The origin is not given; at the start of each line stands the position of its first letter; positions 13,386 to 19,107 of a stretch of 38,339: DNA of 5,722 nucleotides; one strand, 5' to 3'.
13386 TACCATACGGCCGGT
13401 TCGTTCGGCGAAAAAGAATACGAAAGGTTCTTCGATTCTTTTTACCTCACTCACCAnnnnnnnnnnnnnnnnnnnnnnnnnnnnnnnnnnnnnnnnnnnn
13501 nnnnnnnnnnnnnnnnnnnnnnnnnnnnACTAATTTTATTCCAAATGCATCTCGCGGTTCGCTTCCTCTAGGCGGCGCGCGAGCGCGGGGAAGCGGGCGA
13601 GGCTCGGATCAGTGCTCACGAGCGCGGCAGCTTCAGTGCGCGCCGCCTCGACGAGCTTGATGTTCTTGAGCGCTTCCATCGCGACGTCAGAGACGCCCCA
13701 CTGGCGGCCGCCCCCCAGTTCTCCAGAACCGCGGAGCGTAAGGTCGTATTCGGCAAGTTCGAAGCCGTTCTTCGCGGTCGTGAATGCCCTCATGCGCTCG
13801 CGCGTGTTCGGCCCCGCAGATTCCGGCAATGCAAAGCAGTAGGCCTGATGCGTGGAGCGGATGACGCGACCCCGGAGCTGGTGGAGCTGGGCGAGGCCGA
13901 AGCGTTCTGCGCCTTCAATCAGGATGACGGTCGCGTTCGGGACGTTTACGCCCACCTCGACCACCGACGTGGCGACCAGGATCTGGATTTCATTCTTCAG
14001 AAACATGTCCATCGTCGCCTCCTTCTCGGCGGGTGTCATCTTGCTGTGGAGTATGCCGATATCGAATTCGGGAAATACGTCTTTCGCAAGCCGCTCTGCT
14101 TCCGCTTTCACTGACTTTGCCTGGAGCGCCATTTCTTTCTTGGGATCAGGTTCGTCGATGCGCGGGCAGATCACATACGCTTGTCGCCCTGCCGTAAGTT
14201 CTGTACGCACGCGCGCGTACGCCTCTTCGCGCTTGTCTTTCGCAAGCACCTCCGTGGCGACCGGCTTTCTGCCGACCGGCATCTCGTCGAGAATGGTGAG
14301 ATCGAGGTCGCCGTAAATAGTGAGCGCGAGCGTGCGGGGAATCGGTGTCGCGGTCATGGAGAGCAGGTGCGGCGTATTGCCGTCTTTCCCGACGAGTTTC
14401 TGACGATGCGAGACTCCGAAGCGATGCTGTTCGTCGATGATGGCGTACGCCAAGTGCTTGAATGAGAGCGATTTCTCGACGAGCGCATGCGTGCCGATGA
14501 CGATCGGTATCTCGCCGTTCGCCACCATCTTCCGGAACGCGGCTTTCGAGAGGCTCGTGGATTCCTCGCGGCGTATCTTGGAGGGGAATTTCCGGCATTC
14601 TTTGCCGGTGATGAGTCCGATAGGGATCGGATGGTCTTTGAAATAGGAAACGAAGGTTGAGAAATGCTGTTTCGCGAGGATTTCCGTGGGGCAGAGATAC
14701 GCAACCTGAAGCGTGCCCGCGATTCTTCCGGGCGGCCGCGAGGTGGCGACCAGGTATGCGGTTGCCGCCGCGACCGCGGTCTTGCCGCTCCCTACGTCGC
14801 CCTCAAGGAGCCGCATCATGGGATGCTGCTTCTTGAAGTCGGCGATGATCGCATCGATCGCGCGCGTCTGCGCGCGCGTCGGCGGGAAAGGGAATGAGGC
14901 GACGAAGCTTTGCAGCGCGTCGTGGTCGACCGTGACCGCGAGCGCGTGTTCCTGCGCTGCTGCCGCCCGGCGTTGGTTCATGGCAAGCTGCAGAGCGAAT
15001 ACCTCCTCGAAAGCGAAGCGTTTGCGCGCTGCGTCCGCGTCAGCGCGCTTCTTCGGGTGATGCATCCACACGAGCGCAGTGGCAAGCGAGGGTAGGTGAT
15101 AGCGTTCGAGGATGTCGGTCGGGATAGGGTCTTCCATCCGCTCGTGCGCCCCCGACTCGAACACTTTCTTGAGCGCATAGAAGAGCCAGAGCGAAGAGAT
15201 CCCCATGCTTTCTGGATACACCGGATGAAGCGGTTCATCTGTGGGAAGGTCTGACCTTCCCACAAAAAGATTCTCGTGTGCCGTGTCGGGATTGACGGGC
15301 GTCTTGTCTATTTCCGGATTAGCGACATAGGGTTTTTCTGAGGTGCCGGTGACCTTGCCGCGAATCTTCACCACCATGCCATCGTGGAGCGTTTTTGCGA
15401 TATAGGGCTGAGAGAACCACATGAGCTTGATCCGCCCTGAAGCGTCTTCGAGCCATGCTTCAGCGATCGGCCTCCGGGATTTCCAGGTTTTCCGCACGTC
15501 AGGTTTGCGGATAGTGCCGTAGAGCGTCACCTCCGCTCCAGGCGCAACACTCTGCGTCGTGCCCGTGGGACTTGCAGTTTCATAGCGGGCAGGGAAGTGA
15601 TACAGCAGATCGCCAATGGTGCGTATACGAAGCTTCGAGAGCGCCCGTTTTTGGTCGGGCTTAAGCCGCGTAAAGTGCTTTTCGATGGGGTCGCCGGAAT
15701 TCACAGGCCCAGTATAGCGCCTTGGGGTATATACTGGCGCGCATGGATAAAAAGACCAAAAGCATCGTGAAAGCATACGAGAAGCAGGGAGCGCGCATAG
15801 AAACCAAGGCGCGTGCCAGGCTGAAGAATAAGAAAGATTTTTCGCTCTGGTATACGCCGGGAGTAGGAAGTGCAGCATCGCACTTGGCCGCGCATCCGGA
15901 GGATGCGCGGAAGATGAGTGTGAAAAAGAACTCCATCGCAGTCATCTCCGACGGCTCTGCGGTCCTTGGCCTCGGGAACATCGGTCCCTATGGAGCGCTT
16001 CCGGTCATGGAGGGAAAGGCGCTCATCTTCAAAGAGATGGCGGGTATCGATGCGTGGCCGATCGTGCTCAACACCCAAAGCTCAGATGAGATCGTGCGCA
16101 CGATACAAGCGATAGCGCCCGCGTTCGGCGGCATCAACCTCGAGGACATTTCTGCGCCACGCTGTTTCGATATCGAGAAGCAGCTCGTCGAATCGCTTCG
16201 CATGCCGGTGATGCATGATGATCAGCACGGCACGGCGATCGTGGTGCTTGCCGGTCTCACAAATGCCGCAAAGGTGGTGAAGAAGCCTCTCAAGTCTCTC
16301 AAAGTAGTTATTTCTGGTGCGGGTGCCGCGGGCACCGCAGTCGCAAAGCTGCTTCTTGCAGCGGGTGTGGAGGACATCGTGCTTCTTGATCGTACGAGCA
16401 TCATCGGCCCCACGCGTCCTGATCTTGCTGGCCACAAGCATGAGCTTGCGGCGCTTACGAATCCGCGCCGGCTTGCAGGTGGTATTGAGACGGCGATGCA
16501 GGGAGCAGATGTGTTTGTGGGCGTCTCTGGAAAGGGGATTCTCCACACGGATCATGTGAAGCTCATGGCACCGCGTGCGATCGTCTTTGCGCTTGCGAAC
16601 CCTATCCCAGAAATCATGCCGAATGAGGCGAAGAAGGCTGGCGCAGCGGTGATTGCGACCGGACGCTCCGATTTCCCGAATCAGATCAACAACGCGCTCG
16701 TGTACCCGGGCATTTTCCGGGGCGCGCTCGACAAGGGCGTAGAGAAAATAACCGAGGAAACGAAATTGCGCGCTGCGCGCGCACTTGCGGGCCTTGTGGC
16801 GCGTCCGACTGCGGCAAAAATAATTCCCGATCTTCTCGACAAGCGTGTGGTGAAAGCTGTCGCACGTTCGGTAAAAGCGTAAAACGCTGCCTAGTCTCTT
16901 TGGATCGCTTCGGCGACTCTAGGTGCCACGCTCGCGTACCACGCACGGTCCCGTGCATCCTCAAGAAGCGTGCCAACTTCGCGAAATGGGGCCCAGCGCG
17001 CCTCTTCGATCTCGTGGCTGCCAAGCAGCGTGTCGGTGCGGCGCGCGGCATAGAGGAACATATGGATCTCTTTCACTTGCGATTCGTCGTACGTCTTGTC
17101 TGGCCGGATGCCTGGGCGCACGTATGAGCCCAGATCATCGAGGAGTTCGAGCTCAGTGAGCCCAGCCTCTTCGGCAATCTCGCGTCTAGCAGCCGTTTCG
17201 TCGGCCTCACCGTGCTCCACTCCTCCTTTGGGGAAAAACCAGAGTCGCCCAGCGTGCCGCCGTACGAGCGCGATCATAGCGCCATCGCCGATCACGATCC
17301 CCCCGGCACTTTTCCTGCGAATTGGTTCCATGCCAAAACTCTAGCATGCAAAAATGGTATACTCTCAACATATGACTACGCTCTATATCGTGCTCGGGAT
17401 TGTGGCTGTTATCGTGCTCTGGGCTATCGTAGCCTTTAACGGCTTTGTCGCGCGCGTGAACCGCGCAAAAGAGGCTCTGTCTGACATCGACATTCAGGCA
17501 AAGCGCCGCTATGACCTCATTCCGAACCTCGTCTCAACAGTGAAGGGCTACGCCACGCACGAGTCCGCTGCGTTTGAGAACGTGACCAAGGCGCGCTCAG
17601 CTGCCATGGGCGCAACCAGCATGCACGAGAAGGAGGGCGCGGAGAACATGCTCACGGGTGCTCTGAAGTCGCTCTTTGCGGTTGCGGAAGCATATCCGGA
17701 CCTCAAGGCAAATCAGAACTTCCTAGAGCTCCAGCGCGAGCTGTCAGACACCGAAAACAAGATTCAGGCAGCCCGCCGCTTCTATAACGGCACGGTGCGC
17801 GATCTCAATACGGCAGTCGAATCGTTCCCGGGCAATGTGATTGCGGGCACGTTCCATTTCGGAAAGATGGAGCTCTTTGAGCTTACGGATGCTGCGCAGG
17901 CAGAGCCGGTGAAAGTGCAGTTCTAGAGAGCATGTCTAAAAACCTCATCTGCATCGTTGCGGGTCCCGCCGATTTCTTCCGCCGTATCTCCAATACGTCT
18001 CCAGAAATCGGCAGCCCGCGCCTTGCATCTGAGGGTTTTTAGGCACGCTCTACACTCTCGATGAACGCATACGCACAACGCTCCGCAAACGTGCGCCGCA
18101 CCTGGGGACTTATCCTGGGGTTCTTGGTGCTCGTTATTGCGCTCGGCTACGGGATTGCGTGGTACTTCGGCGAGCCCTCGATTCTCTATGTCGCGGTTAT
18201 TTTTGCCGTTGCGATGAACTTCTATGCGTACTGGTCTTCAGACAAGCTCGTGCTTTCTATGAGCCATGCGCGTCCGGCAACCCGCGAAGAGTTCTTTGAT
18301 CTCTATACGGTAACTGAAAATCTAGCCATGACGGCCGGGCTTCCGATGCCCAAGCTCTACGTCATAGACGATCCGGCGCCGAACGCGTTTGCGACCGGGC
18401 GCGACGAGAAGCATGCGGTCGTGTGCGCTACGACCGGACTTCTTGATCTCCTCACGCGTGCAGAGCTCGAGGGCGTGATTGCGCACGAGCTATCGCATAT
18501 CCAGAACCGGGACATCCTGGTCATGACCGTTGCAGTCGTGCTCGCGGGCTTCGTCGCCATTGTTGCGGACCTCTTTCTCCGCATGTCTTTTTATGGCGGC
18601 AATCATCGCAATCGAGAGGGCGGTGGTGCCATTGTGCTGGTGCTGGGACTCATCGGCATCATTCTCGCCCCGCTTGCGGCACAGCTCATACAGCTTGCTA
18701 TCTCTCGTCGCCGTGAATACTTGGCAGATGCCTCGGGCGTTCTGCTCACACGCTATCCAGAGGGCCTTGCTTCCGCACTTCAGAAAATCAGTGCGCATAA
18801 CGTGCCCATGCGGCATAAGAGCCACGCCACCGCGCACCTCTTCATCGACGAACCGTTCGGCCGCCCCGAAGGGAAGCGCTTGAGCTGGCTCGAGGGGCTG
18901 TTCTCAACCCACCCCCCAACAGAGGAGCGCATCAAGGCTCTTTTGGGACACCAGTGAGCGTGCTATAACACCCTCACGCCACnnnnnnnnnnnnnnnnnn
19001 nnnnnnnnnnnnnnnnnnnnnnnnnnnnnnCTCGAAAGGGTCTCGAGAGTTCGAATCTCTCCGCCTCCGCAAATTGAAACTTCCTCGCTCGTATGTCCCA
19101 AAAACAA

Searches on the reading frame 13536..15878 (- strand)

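Call 22: search_protein_families(library=pfam, proteins=[window:13536-15878:-], max_evalue=0.01)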
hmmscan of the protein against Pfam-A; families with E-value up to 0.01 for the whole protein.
window:13536-15878:- (780 aa): 7 families
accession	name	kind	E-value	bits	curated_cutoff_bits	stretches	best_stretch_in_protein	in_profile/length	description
PF00270.35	DEAD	-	2.2e-17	63.8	26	1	334-517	1-164/167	DEAD/DEAH box helicase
PF00271.37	Helicase_C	-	1.2e-15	58.1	23.5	1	563-675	14-109/110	Helicase conserved C-terminal domain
PF17191.10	RecG_wedge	-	2.7e-13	50.3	23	1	71-193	7-128/162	RecG wedge domain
PF04851.21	ResIII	-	4.7e-13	49.8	22.5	1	333-512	4-162/164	Type III restriction enzyme, res subunit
PF01336.31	tRNA_anti-codon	-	2.7e-08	34.1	27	1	117-190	1-72/75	OB-fold nucleic acid binding domain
PF19833.4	RecG_dom3_C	-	3.1e-07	30.8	26.8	1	704-771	3-74/87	ATP-dependent DNA helicase RecG, domain 3, C-terminal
PF22590.2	Cas3-like_C_2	-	5.7e-05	23.8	27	1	594-675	19-104/106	CRISPR-associated nuclease/helicase Cas3, C-terminal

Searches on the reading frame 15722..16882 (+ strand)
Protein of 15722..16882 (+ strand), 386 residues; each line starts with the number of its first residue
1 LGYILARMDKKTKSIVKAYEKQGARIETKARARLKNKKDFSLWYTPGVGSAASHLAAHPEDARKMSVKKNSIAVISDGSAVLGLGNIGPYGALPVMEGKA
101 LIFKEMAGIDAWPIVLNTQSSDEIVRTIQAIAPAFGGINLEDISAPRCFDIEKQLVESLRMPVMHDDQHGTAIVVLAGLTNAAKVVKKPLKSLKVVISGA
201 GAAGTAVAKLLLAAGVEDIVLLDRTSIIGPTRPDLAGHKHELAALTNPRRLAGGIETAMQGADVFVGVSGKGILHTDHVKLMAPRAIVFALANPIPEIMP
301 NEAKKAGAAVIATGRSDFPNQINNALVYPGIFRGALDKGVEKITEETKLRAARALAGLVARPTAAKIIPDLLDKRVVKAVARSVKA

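Call 22: search_protein_families(library=pfam, proteins=[window:15722-16882:+], max_evalue=0.01)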
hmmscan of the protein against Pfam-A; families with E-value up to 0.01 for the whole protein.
window:15722-16882:+ (386 aa): 4 families
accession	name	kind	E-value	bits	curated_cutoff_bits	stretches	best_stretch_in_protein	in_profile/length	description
PF00390.24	malic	-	3.1e-27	96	23.1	1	25-155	3-181/182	Malic enzyme, N-terminal domain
PF03949.21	Malic_M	-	9.4e-20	71.4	23.5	1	170-380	3-249/258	Malic enzyme, NAD binding domain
PF00899.27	ThiF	-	4.1e-06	26.6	28.1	1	187-224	15-52/238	ThiF family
PF01488.26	Shikimate_DH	-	0.0002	21.9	24.3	1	184-226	4-46/138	Shikimate / quinate 5-dehydrogenase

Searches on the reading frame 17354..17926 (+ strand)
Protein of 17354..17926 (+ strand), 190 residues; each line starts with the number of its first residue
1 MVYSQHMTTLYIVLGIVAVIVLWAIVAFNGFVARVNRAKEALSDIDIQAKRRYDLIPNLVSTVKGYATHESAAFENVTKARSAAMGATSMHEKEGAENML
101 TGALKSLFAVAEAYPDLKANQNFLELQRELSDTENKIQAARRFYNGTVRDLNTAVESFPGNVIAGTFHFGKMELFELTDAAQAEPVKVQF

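Call 66: search_protein_families(library=pfam, proteins=[window:17354-17926:+], max_evalue=0.001)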
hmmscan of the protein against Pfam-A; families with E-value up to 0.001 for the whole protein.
window:17354-17926:+ (190 aa): 1 family
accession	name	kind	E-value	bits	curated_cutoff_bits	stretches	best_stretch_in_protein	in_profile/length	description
PF04011.17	LemA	-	5.7e-60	201.9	26.2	1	41-190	1-149/149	LemA family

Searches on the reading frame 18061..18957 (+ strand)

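Call 66: search_protein_families(library=pfam, proteins=[window:18061-18957:+], max_evalue=0.001)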
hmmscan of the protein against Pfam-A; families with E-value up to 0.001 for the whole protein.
window:18061-18957:+ (298 aa): 1 family
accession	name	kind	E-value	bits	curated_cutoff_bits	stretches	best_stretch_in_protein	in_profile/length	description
PF01435.24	Peptidase_M48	-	4.4e-35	121.6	20.3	1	80-295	6-183/186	Peptidase family M48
